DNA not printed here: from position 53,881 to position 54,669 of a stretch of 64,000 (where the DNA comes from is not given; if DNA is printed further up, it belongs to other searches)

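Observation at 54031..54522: HslV/proteasome-beta-like Ntn hydrolase gene in the nucleotide-metabolism block, with Ser instead of Thr at the nucleophile position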

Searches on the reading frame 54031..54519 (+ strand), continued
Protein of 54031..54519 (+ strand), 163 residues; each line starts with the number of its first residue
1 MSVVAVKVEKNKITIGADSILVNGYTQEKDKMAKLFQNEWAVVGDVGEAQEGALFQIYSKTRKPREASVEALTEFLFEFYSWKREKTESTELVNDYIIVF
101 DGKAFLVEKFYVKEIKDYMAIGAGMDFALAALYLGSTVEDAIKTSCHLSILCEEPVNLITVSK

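Call 19: list_cluster_members(proteins=[P0018, P0035, P0037, P0075, P0051, P0089, P0094, P0103])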
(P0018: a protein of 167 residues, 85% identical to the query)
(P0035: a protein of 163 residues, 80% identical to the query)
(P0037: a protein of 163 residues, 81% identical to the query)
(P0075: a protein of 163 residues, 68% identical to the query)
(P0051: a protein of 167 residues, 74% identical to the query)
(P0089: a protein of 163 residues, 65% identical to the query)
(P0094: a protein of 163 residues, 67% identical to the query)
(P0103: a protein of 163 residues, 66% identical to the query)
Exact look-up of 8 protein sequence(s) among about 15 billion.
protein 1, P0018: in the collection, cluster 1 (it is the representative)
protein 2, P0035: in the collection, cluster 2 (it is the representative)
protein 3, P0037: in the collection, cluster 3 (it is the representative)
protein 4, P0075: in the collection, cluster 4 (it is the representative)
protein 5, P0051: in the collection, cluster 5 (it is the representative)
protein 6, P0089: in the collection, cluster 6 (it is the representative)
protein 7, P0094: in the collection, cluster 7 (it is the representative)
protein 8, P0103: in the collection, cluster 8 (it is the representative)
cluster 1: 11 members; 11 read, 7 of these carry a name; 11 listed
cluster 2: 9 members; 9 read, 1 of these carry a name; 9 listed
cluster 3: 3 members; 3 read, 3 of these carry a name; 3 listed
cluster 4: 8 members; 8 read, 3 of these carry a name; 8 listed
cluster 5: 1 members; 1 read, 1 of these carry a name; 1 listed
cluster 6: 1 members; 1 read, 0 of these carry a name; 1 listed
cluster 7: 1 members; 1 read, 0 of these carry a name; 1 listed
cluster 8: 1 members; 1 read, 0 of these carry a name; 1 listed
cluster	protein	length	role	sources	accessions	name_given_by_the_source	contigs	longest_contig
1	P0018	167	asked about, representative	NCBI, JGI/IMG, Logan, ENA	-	ATP-dependent protease HslVU (ClpYQ) peptidase subunit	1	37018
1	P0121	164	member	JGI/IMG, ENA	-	ATP-dependent protease HslVU (ClpYQ) peptidase subunit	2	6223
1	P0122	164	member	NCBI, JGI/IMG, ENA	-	ATP-dependent protease HslVU (ClpYQ) peptidase subunit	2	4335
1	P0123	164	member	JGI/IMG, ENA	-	ATP-dependent protease HslVU (ClpYQ) peptidase subunit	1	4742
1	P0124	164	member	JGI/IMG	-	ATP-dependent protease HslVU (ClpYQ) peptidase subunit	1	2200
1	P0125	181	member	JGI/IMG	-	ATP-dependent protease HslVU (ClpYQ) peptidase subunit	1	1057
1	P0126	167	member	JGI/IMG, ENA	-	ATP-dependent protease HslVU (ClpYQ) peptidase subunit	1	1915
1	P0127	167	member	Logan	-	-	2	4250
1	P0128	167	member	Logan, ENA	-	-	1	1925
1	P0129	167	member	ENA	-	-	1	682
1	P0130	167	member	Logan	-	-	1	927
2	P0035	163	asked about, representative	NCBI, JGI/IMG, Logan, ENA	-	-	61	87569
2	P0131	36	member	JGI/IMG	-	hypothetical protein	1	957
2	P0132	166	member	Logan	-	-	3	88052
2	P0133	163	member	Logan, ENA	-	-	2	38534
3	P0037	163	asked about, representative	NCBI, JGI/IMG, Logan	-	ATP-dependent protease HslVU (ClpYQ) peptidase subunit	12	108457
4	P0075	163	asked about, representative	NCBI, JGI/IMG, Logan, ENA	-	ATP-dependent protease HslVU (ClpYQ) peptidase subunit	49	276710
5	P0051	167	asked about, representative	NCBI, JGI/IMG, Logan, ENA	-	hypothetical protein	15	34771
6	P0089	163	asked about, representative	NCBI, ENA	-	-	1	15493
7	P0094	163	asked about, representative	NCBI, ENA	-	-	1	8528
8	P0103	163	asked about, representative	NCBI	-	-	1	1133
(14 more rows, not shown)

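Call 20: search_dna_similar(query=window:54031-54519:+, collection=phages, mode=protein, max_evalue=10, max_rows=30)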
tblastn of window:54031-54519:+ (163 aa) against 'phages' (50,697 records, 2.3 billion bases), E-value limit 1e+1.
Records with a match: 173; places in all: 173; records where one place covers at least 80% of the query: 37.
Best place of each record, by identity: <60% 173.
By first word of the organism name: Escherichia 69; Salmonella 30; Klebsiella 16; Aeromonas 12; Erwinia 12; Xanthomonas 7; Vibrio 6; Phapecoctavirus 3; Geobacillus 2; Caudovirales 2; and 12 more.
By host as written in the record: Escherichia coli 23; - 15; Salmonella enterica subsp. enterica serovar Enteritidis 10; Escherichia coli K-12 MG1655 10; Klebsiella pneumoniae 7; Salmonella enterica subsp. enterica serovar Enteritidis PT1 6; Erwinia amylovora 6; Aeromonas sp. 5; and 59 more.
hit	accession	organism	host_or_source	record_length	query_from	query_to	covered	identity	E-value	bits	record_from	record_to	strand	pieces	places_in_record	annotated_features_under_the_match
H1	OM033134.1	Aeromonas phage phiA009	Aeromonas sp.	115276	1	143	88%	26.7%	4e+0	34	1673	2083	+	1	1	hypothetical protein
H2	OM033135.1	Aeromonas phage phiA019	Aeromonas sp.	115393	1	143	88%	26.7%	4e+0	34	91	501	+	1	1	hypothetical protein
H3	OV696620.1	Psychrobacter phage D'Alembert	French washed-rind cheese surface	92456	1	133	82%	28.0%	5e-3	42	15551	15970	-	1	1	Ntn_hydrolase-like protein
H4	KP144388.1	Geobacillus virus E3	failed fermentation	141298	1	132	81%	27.9%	6e+0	33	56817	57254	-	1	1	hypothetical protein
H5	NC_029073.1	Geobacillus virus E3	failed fermentation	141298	1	132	81%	27.9%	6e+0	33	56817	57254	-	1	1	peptidase HslV family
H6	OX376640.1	Caudovirales sp. ct2KA10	-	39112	2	141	86%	26.1%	3e-1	37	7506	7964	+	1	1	record has no annotation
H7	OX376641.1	Caudovirales sp. ct2KA10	-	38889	2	141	86%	26.1%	6e-1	36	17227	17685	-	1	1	record has no annotation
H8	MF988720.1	Pseudoalteromonas phage J2-1_QLiu-2017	Pseudoalteromonas phenolica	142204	3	155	94%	23.8%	4e-5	48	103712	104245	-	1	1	hypothetical protein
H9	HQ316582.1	Vibrio phage henriette 12B8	Vibrio splendidus 12B8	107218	1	150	92%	24.2%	4e-4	45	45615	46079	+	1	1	hypothetical protein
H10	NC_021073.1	Vibrio phage henriette 12B8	Vibrio splendidus 12B8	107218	1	150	92%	24.2%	4e-4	45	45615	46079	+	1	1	peptidase HslV family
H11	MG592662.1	Vibrio phage 2.058.O._10N.286.46.B8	Vibrio lentus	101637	1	150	92%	23.6%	2e-3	44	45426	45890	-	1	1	proteasome subunit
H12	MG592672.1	Vibrio phage 3.058.O._10N.286.46.B8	Vibrio lentus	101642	1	150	92%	23.6%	2e-3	44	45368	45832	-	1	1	proteasome subunit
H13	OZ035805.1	Kagunavirus BCH953P1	-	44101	14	145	81%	26.5%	2e+0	35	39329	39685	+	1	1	record has no annotation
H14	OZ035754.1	Kagunavirus BCH953P1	-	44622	14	145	81%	26.5%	2e+0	35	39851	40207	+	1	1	record has no annotation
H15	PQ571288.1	Escherichia phage EC3-1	Escherichia coli BF4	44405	14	145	81%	26.3%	2e-1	37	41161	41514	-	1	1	peptidase HslV family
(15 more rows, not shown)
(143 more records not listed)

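Call 22: predict_structure(alignment_id=A1)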
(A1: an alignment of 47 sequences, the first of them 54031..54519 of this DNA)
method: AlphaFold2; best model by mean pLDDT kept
length: 163 residues; sequences in the alignment: 47
mean_pLDDT: 91.2   pTM: 0.88
mean pLDDT of the five models: 91.2, 89.5, 89.1, 87.5, 87.2
residues with pLDDT >= 90: 124; 70-90: 26; 50-70: 13; < 50: 0
segments of 3 or more residues with pLDDT < 50: none
pLDDT, mean of each block of 10 residues (from residue 1): 93 92 57 83 93 94 97 98 93 96 97 98 94 98 90 85 95
secondary structure, 60 per line:
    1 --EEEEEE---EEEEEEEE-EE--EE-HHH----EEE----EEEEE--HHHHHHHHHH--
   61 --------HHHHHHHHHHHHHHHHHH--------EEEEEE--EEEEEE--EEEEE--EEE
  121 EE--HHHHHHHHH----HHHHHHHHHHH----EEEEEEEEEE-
elements in order: E3-8 E12-19 E35-37 E42-46 H49-58 H69-86 E95-100 E103-108 E111-115 E118-122 H125-133 H138-148 E153-162

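Call 27: fold_search(model_id=the predicted structure, library=pdb)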
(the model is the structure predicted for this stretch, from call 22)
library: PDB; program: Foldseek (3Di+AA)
matches with E <= 10: 1499; with E <= 0.001: 1174
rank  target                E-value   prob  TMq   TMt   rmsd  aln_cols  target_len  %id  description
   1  5ovt_A                1.4e-10  1.00  0.82  0.74   3.7       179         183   18  Thiobacillus denitrificans BPH in complex with Epoxomicin (released 2017-12-06)
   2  5ovs_A                3.4e-10  1.00  0.82  0.73   4.1       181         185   18  Thiobacillus denitrificans BPH (released 2017-12-06)
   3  5ovs_K                7.1e-10  1.00  0.83  0.73   4.1       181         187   18  Thiobacillus denitrificans BPH (released 2017-12-06)
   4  5ovs_J                1.3e-09  1.00  0.82  0.73   4.2       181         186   18  Thiobacillus denitrificans BPH (released 2017-12-06)
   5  9a4t_A                2.4e-08  1.00  0.66  0.60   4.7       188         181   18  Integrative model of CLPQ-CLPY by crosslinking MS and deep learning (released 2024-09-18)
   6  1m4y_A                4.9e-08  1.00  0.64  0.61   4.7       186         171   17  Crystal structure of HslV from Thermotoga maritima (released 2003-05-06)
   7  5ovu_A                5.5e-08  1.00  0.82  0.73   3.4       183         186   13  Cupriavidus metallidurans BPH (released 2017-12-06)
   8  6kr1_A                5.8e-08  1.00  0.66  0.62   4.7       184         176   15  ATP dependent protease HslV from Staphylococcus aureus (released 2020-07-15)
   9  3ty6_C                6.2e-08  1.00  0.66  0.61   4.5       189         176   13  ATP-dependent Protease HslV from Bacillus anthracis str. Ames (released 2011-10-05)
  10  5ovu_B                7.9e-08  1.00  0.82  0.73   3.4       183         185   13  Cupriavidus metallidurans BPH (released 2017-12-06)
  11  8ysx_T                7.9e-08  1.00  0.73  0.62   4.4       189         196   16  canine immunoproteasome 20S subunit in complex with compound 2 (released 2024-07-31)
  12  4hnz_A                8.9e-08  1.00  0.71  0.67   4.5       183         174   15  Crystal structure of eukaryotic HslV from Trypanosoma brucei (released 2013-07-10)
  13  4ho7_A                1.4e-07  1.00  0.70  0.67   4.5       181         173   15  Crystal structure of eukaryotic HslV from Trypanosoma brucei (released 2013-07-10)
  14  8fz5_K                1.4e-07  1.00  0.73  0.61   4.4       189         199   16  The PI31-free Bovine 20S proteasome (released 2023-07-05)
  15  6kr1_L                1.4e-07  1.00  0.63  0.60   4.7       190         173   15  ATP dependent protease HslV from Staphylococcus aureus (released 2020-07-15)
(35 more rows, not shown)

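Call 28: search_protein_representatives(alignment_id=A1)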
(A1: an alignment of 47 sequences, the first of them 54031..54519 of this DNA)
Query: 47 sequences, 163 profile positions. Proteins with E-value up to 0.001 (for the whole library): 904; up to 1e-10: 471; up to 1e-30: 117. The best 150 are listed.
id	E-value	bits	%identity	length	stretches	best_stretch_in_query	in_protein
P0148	2.1e-78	278.3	-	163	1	1-163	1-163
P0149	1.2e-57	210.8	-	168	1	1-160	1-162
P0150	5.4e-53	195.7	-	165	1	1-163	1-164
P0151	9.2e-53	194.9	-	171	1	1-156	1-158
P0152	1.5e-52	194.3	-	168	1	1-160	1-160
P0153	4.4e-52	192.7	-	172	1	1-162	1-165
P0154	1.6e-51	190.9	-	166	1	1-159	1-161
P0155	5.2e-51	189.2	-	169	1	1-163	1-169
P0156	1.8e-50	187.5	-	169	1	1-160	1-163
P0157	2.1e-50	187.3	-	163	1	1-163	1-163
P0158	3.6e-50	186.5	-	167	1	1-163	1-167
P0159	5.1e-49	182.7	-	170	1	1-162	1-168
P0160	7.1e-49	182.3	-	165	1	1-163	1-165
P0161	5.4e-48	179.4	-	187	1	1-162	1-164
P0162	6.9e-48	179.1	-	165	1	1-162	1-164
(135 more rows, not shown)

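Call 32: find_encoding_contigs(protein=window:54031-54519:+, flank=10000, max_places=4)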
Protein window:54031-54519:+ (163 aa): 5 contigs read that carry it; 3 places shown.
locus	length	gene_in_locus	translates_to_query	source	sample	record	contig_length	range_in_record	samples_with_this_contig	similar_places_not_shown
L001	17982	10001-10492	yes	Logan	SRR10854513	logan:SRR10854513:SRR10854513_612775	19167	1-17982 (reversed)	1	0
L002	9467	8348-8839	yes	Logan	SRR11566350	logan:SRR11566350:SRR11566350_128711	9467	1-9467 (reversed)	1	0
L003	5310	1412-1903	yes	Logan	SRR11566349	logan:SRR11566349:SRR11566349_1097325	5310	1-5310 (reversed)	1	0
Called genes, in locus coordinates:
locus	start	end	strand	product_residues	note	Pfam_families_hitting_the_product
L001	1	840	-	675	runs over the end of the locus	?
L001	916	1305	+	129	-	-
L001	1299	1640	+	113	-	-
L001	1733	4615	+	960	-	PF03104:DNA_pol_B_exo1, PF13482:RNase_H_2, PF00136:DNA_pol_B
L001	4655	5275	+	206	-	-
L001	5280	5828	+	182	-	-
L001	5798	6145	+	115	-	-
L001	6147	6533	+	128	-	PF13280:WYL (weak)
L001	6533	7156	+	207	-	-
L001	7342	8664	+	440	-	-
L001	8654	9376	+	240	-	PF10108:DNA_pol_B_exo2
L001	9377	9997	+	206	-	PF00692:dUTPase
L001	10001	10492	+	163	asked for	-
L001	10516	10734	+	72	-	-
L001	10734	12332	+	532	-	PF13712:Glyco_tranf_2_5, PF13641:Glyco_tranf_2_3 (faint), PF00535:Glycos_transf_2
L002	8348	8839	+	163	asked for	-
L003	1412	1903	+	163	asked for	-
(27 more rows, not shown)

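Call 33: find_encoding_contigs(protein=P0075, flank=10000, max_places=3)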
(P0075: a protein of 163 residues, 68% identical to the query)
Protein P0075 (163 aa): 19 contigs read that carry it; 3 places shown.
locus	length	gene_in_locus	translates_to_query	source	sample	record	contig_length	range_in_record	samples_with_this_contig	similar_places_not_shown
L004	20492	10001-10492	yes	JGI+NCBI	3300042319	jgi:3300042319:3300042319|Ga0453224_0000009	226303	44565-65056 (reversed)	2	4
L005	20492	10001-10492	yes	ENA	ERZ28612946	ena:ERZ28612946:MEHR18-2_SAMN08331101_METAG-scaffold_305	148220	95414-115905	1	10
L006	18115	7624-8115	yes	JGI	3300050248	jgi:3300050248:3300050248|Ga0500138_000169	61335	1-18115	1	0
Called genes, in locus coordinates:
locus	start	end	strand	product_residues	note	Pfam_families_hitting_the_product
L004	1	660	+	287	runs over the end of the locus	PF18025:FucT_N, PF00852:Glyco_transf_10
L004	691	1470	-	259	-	-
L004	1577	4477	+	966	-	PF03104:DNA_pol_B_exo1, PF13482:RNase_H_2, PF00136:DNA_pol_B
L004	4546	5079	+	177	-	-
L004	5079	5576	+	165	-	-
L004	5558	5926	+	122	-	-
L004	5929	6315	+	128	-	-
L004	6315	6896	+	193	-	-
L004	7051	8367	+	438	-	-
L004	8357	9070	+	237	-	PF10108:DNA_pol_B_exo2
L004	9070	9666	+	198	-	PF22769:DCD (weak), PF00692:dUTPase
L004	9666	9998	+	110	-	-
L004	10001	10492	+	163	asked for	-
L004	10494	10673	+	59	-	-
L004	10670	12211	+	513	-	PF00535:Glycos_transf_2 (weak), PF13712:Glyco_tranf_2_5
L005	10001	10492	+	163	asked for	-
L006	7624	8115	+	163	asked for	-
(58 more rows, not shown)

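Call 34: find_encoding_contigs(protein=P0053, flank=10000, max_places=2)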
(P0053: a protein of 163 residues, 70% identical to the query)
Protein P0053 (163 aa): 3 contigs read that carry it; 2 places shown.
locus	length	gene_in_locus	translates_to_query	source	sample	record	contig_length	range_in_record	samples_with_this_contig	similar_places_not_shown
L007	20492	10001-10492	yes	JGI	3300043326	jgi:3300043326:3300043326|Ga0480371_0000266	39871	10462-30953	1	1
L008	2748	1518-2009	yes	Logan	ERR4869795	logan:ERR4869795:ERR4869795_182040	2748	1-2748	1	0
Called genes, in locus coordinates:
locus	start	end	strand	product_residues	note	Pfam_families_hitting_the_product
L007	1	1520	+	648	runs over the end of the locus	PF07638:Sigma70_ECF (weak), PF04542:Sigma70_r2, PF04545:Sigma70_r4 (weak), PF08281:Sigma70_r4_2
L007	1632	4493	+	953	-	PF03104:DNA_pol_B_exo1, PF13482:RNase_H_2 (weak), PF00136:DNA_pol_B (weak)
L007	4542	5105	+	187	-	-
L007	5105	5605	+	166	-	-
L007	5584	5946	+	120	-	-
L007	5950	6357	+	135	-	-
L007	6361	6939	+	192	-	-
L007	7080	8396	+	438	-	-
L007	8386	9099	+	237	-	PF10108:DNA_pol_B_exo2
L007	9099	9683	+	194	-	PF00692:dUTPase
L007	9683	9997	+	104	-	-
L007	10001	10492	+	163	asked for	-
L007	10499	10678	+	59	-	-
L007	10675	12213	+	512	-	PF13641:Glyco_tranf_2_3 (faint), PF13712:Glyco_tranf_2_5, PF00535:Glycos_transf_2, PF10111:Glyco_tranf_2_2 (weak)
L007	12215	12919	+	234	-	PF00535:Glycos_transf_2 (weak)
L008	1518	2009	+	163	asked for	-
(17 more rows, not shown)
